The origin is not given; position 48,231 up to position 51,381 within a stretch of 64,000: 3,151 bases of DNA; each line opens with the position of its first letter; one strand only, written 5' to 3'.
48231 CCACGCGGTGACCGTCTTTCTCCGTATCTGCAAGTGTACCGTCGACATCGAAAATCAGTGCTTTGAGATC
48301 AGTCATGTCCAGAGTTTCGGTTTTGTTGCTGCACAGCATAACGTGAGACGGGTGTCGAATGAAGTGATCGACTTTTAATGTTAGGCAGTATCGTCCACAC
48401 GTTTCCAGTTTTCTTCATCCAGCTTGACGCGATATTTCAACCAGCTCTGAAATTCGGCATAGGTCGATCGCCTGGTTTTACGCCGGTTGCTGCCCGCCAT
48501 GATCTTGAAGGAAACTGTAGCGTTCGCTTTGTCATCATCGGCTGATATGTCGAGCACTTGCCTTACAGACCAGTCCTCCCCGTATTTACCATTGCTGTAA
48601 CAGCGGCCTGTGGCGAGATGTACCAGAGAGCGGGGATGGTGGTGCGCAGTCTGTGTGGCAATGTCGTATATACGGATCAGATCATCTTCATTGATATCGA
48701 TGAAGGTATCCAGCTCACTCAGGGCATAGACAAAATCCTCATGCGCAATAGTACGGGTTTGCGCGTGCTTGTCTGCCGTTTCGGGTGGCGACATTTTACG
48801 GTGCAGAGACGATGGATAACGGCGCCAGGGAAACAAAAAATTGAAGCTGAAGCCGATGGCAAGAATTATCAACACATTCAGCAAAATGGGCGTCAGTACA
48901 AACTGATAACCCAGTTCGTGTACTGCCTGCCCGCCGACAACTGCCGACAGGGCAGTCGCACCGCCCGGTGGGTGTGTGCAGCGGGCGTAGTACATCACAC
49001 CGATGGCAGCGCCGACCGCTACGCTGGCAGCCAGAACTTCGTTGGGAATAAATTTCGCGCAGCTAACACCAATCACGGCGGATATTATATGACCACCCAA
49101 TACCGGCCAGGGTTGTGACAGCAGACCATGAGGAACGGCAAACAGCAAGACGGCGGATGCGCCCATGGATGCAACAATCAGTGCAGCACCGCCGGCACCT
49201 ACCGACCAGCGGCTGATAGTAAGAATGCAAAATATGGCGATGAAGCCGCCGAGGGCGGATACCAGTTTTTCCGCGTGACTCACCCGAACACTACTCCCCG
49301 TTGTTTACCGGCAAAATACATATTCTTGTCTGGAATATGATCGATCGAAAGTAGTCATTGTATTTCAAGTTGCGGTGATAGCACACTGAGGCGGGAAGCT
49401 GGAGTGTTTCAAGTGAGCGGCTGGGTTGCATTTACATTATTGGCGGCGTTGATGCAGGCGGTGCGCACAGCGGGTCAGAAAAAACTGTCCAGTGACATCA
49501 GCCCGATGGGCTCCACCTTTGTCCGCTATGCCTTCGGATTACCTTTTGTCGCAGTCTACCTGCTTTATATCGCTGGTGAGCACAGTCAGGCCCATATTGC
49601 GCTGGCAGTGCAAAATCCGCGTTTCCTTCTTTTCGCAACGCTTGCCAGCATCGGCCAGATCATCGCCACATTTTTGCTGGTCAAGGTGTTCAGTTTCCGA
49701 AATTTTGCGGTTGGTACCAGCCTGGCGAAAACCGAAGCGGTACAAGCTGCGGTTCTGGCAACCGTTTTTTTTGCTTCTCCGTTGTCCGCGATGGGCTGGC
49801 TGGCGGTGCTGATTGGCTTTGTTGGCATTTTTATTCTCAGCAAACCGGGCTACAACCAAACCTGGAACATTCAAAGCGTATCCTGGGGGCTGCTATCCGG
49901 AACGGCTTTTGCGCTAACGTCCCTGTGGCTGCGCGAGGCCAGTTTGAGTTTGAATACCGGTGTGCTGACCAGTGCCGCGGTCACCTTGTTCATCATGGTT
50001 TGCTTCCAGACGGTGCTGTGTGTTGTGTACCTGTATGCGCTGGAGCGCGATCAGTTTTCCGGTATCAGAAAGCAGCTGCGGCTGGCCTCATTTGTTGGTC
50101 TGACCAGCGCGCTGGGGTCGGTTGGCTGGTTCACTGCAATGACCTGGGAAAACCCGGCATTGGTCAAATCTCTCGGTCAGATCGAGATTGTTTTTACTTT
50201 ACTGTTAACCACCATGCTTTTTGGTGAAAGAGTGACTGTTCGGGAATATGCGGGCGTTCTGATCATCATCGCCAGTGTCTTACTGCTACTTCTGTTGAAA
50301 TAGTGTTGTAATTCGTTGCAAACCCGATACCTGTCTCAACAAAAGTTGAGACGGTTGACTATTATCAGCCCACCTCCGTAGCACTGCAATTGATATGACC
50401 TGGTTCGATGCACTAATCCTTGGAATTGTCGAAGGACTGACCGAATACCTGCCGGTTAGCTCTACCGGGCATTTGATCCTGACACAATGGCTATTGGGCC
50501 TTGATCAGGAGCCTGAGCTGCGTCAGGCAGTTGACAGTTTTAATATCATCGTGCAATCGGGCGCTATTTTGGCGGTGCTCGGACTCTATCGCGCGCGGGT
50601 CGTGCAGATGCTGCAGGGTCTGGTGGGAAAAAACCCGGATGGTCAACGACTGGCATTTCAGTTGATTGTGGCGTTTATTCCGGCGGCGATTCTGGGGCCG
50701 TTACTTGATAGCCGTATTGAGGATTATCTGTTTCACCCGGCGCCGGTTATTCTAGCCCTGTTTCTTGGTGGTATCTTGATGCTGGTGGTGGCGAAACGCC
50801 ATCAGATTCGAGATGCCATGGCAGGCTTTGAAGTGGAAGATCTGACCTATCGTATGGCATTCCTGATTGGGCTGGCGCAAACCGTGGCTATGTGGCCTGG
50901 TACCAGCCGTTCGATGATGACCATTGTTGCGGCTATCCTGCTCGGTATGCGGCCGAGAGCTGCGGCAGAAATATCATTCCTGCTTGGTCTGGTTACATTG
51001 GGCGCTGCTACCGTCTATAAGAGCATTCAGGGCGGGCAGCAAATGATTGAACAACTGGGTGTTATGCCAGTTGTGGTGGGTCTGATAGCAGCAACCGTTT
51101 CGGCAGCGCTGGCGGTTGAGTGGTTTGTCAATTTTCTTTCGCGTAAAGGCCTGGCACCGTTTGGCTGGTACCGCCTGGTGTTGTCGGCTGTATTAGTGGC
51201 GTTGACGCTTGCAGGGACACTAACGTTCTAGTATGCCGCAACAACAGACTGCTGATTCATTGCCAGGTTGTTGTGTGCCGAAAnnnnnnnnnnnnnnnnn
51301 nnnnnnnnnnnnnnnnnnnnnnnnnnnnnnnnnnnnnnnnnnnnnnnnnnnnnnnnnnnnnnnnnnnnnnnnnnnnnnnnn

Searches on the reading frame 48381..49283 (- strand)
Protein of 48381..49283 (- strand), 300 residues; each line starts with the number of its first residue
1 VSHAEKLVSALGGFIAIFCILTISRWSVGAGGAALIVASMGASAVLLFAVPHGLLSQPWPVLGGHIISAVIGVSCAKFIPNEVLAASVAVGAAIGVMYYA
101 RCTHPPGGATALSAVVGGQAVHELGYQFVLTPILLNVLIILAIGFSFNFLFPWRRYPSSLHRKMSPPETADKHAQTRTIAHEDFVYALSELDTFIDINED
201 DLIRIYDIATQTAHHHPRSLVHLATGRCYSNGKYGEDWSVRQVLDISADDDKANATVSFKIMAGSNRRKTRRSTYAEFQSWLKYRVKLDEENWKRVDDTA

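Call 81: search_protein_families(library=pfam, proteins=[window:48381-49283:-], max_evalue=0.001)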
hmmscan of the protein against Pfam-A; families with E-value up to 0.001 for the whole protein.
window:48381-49283:- (300 aa): 1 family
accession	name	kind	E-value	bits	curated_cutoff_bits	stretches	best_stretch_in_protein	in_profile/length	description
PF04982.19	TM_HPP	-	2e-48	164.4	27.2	1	3-157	6-157/157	HPP, transmembrane region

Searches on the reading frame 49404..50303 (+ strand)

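Call 81: search_protein_families(library=pfam, proteins=[window:49404-50303:+], max_evalue=0.001)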
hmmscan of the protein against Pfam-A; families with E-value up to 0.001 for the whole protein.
window:49404-50303:+ (299 aa): 1 family
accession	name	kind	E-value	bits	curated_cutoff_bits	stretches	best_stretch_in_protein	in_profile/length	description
PF00892.27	EamA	-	4.7e-18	66.2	28.2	2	7-146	3-134/135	EamA-like transporter family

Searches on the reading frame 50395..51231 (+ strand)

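Call 3: search_protein_families(library=pfam, proteins=[window:50395-51231:+], max_evalue=0.01)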
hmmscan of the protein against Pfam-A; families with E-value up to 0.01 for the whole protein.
window:50395-51231:+ (278 aa): 1 family
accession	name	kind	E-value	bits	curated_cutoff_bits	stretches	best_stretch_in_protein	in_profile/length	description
PF02673.24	BacA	-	2.4e-73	247.4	33.4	1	6-265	1-256/257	Bacitracin resistance protein BacA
